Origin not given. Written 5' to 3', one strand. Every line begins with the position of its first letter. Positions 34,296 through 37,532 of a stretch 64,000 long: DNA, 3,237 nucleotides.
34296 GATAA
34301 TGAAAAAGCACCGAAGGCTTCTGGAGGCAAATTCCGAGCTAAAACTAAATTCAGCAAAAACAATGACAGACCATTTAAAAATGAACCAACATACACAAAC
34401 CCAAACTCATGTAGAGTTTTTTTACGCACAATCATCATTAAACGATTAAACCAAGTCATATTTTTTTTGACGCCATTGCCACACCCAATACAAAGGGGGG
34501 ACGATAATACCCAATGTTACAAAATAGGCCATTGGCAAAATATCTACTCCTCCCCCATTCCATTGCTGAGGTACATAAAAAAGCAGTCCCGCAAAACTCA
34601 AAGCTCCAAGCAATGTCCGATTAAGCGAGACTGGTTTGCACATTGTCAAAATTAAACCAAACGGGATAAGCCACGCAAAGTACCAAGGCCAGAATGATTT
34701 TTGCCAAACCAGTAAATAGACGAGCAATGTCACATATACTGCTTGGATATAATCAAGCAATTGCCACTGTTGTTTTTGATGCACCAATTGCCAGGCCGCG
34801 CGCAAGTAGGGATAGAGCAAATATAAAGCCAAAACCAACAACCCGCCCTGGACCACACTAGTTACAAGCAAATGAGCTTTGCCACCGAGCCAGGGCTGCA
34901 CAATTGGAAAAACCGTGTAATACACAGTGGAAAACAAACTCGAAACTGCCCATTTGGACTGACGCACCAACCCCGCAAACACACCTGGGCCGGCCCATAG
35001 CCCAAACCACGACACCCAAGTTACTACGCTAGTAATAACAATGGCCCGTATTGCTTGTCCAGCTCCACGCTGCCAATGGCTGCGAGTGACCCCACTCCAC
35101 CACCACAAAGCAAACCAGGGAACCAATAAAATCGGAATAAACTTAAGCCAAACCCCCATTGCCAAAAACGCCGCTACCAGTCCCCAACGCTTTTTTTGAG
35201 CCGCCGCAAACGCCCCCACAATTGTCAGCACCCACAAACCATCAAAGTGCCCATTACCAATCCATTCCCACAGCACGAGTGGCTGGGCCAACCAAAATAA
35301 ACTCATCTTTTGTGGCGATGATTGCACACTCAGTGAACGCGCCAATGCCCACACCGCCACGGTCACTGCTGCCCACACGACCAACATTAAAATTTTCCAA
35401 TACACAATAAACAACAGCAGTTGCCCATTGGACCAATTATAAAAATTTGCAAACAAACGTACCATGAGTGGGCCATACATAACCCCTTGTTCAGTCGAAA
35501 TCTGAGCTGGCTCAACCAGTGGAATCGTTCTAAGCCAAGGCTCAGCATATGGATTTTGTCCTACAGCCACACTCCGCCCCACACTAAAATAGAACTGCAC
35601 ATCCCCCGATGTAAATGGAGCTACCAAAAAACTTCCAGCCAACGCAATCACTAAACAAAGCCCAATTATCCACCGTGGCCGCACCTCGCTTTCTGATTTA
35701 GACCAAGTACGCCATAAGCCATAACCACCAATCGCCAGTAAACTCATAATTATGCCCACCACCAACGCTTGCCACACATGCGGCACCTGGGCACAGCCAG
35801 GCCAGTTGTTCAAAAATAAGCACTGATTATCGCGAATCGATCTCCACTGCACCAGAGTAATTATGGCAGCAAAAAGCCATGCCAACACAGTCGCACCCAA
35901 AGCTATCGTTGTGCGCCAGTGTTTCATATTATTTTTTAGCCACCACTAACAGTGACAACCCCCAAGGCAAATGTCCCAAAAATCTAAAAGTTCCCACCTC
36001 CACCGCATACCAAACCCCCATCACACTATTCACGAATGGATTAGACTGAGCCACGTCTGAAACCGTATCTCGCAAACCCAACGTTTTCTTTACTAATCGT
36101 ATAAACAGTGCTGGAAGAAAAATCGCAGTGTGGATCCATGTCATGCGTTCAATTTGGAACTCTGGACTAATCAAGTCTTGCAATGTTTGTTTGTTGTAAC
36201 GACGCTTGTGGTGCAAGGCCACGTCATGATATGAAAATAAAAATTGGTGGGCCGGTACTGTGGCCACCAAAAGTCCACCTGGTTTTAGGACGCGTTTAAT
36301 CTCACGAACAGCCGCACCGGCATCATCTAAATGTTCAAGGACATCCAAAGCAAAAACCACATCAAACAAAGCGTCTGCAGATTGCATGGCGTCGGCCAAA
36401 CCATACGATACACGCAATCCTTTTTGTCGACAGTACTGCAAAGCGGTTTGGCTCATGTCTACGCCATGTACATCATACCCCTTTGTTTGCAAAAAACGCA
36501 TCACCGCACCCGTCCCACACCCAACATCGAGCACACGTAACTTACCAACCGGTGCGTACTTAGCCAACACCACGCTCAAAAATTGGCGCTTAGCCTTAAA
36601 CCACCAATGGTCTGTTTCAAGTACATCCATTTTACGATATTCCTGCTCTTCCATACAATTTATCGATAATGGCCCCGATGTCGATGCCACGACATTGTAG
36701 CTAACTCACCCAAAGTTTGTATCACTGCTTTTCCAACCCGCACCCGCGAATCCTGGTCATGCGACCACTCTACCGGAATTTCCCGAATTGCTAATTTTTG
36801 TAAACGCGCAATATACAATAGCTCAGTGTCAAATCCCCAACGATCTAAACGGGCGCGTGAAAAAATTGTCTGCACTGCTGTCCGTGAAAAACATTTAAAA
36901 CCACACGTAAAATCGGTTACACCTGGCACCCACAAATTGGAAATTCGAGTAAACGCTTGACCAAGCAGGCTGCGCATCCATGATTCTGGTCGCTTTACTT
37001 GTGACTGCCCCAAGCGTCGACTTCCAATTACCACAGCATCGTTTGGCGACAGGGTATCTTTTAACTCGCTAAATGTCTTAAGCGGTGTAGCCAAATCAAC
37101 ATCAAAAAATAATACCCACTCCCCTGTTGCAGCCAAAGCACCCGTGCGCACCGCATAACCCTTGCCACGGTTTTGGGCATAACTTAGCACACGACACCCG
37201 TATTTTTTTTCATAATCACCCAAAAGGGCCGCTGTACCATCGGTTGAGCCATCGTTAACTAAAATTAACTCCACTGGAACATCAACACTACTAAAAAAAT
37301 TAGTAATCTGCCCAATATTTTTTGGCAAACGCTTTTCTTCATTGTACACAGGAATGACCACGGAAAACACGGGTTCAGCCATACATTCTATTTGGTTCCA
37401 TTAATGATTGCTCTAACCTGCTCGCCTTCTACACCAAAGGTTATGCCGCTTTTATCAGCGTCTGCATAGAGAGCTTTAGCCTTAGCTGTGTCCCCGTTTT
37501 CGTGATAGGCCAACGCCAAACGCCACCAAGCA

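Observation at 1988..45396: About 43-kb unidirectional surface-glycan supercluster headed by an ECF sigma/anti-sigma pair and an S-layer-like gene: candidate S-layer O-glycosylation locus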

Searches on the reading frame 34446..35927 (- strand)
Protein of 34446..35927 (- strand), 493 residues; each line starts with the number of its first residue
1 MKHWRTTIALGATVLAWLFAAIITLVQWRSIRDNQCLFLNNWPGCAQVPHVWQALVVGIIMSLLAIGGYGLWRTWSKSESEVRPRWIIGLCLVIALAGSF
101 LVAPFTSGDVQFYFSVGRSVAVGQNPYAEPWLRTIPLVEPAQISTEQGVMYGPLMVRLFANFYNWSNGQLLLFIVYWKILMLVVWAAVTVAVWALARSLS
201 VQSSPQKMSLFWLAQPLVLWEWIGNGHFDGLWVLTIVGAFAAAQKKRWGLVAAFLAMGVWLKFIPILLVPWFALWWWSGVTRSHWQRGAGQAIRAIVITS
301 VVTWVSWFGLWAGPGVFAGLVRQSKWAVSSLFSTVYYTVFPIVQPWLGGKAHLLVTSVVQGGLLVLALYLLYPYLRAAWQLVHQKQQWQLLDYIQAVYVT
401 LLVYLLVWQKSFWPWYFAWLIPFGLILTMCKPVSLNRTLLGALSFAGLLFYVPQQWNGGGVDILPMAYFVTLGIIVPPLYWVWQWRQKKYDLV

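Call 3: search_protein_families(library=pfam, proteins=[window:34446-35927:-], max_evalue=0.01)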
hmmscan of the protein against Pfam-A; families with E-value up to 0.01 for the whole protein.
window:34446-35927:- (493 aa): 0 families

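Call 10: search_protein_families(library=pfam, proteins=[window:34446-35927:-], max_evalue=0.1)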
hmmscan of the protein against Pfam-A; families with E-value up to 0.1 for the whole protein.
window:34446-35927:- (493 aa): 0 families

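Call 56: search_protein_families(library=ncbifam, proteins=[window:34446-35927:-], max_evalue=0.01)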
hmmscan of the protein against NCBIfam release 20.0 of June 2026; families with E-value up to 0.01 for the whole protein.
window:34446-35927:- (493 aa): 1 family
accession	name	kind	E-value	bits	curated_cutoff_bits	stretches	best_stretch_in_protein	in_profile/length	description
NF047720.1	ThrSerExpThrE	equivalog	0.0037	15.9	550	1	36-105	187-253/468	threonine/serine exporter ThrE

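Call 99: search_solved_structures(query=window:34446-35927:-, max_evalue=10)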
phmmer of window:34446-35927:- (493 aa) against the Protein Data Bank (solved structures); distinct sequences matched with E-value up to 10: 1.
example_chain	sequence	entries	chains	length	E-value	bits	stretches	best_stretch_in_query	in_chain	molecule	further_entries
9m4f_7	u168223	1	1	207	2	10.2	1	191-259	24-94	light-harvesting protein XLH7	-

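Call 101: find_homologous_proteins(query=window:34446-35927:-, max_evalue=0.001)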
Query window:34446-35927:- (493 aa): 27 proteins with E <= 0.001 among 8000 candidates.
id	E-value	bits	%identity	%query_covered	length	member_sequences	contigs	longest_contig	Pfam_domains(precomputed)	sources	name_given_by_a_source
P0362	0.0e+0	1105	100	100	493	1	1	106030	PF26314.1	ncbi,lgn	-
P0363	1.3e-201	689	63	96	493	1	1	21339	PF26314.1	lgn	-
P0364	1.6e-157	544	52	98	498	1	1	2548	PF26314.1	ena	-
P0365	1.7e-100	355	37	97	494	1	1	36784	PF26314.1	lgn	-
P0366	4.7e-100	354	41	97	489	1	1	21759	PF26314.1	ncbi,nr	ncbi:MAG: hypothetical protein PHW95_05190 [Patescibacteria group bacterium]|nr:hypothetical protein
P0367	2.0e-98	349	39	97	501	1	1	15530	PF26314.1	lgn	-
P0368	1.0e-97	346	41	97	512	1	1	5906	PF26314.1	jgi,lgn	-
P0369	1.3e-94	336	42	82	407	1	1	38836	PF26314.1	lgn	-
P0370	6.3e-91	324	35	95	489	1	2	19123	PF26314.1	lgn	-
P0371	1.7e-89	319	35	99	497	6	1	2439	PF26314.1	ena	-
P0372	4.2e-89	318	36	96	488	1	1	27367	PF26314.1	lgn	-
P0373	1.6e-85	306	34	97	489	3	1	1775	PF26314.1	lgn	-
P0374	2.2e-85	306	36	97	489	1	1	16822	PF26314.1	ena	-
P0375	9.1e-85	304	36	95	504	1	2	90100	PF26314.1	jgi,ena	jgi:hypothetical protein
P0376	2.2e-84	302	37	99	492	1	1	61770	PF26314.1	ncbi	-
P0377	9.8e-84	300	36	98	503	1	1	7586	PF26314.1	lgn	-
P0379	8.0e-80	287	37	78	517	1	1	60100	PF26314.1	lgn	-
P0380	9.7e-79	284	36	97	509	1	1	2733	PF26314.1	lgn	-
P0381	1.1e-78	283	34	97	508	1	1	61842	PF26314.1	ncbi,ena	-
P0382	8.9e-78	280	35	96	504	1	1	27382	PF26314.1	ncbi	-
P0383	3.6e-75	272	34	98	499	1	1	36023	PF26314.1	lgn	-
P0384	1.2e-74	270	35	97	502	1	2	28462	PF26314.1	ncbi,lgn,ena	-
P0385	2.2e-71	259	37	88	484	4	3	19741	PF26314.1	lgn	-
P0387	3.4e-61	226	40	59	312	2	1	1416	PF26314.1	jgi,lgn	-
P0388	4.5e-7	47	28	45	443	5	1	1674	PF26314.1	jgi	jgi:hypothetical protein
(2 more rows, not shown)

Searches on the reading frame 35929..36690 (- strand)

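Call 3: search_protein_families(library=pfam, proteins=[window:35929-36690:-], max_evalue=0.01)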
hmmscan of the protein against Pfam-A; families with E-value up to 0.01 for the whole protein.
window:35929-36690:- (253 aa): 17 families
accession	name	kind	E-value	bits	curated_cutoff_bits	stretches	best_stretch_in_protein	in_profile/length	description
PF08241.18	Methyltransf_11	-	2.5e-23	83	21.2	1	54-142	1-94/95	Methyltransferase domain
PF13649.12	Methyltransf_25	-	3.9e-20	72.8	27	1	53-139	1-97/97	Methyltransferase domain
PF13489.12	Methyltransf_23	-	1.2e-17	64.5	27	1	48-158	21-124/164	Methyltransferase domain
PF08242.18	Methyltransf_12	-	2.2e-17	64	30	1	54-141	1-98/98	Methyltransferase domain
PF13847.12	Methyltransf_31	-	8.1e-17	61.7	27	1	50-147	4-113/145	Methyltransferase domain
PF07021.18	MetW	-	9.8e-10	38.8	21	1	52-134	16-101/193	Methionine biosynthesis protein MetW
PF05219.18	DREV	-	5e-08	32.8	26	1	36-143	80-187/265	DREV methyltransferase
PF01209.24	Ubie_methyltran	-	1.3e-06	28.4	20.1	1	43-143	41-151/233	ubiE/COQ5 methyltransferase family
PF02353.26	CMAS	-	5.6e-05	23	27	1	52-191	65-190/273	Mycolic acid cyclopropane synthetase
PF08003.17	Methyltransf_9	-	7.8e-05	22.2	23.8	1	41-143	107-217/315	Protein of unknown function (DUF1698)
PF03848.20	TehB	-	0.00016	21.6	20.4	1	50-89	31-70/193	Tellurite resistance protein TehB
PF03291.22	mRNA_G-N7_MeTrfase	-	0.00024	20.8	26.6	0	119-152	156-189/315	mRNA (guanine-N(7))-methyltransferase domain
PF07757.19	AdoMet_MTase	-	0.00033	21.3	27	0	50-81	62-93/115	Predicted AdoMet-dependent methyltransferase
PF05724.17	TPMT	-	0.00041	20.5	26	1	37-91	25-80/218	Thiopurine S-methyltransferase (TPMT)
PF05175.20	MTS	-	0.00088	19.4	23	1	49-90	31-74/170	Methyltransferase small domain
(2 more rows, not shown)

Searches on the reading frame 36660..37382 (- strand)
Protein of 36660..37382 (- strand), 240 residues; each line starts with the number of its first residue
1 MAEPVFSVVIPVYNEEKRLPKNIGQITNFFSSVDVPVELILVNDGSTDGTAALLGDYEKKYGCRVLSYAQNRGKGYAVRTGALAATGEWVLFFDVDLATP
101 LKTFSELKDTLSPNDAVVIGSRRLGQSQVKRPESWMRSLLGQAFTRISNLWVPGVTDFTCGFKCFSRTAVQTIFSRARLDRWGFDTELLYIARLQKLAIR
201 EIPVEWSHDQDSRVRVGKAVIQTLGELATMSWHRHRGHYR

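Call 3: search_protein_families(library=pfam, proteins=[window:36660-37382:-], max_evalue=0.01)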
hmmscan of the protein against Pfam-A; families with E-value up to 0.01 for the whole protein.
window:36660-37382:- (240 aa): 4 families
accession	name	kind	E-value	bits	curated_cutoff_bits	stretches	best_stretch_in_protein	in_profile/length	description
PF00535.33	Glycos_transf_2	-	3.1e-27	96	23.3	1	7-174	1-168/168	Glycosyl transferase family 2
PF10111.15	Glyco_tranf_2_2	-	2e-08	34.5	27.3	1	7-104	1-99/276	Glycosyltransferase like family 2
PF13641.12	Glyco_tranf_2_3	-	0.0001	22.9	27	1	5-158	2-158/230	Glycosyltransferase like family 2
PF13704.12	Glyco_tranf_2_4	-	0.00011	23.1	27.5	1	37-96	20-81/98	Glycosyl transferase family 2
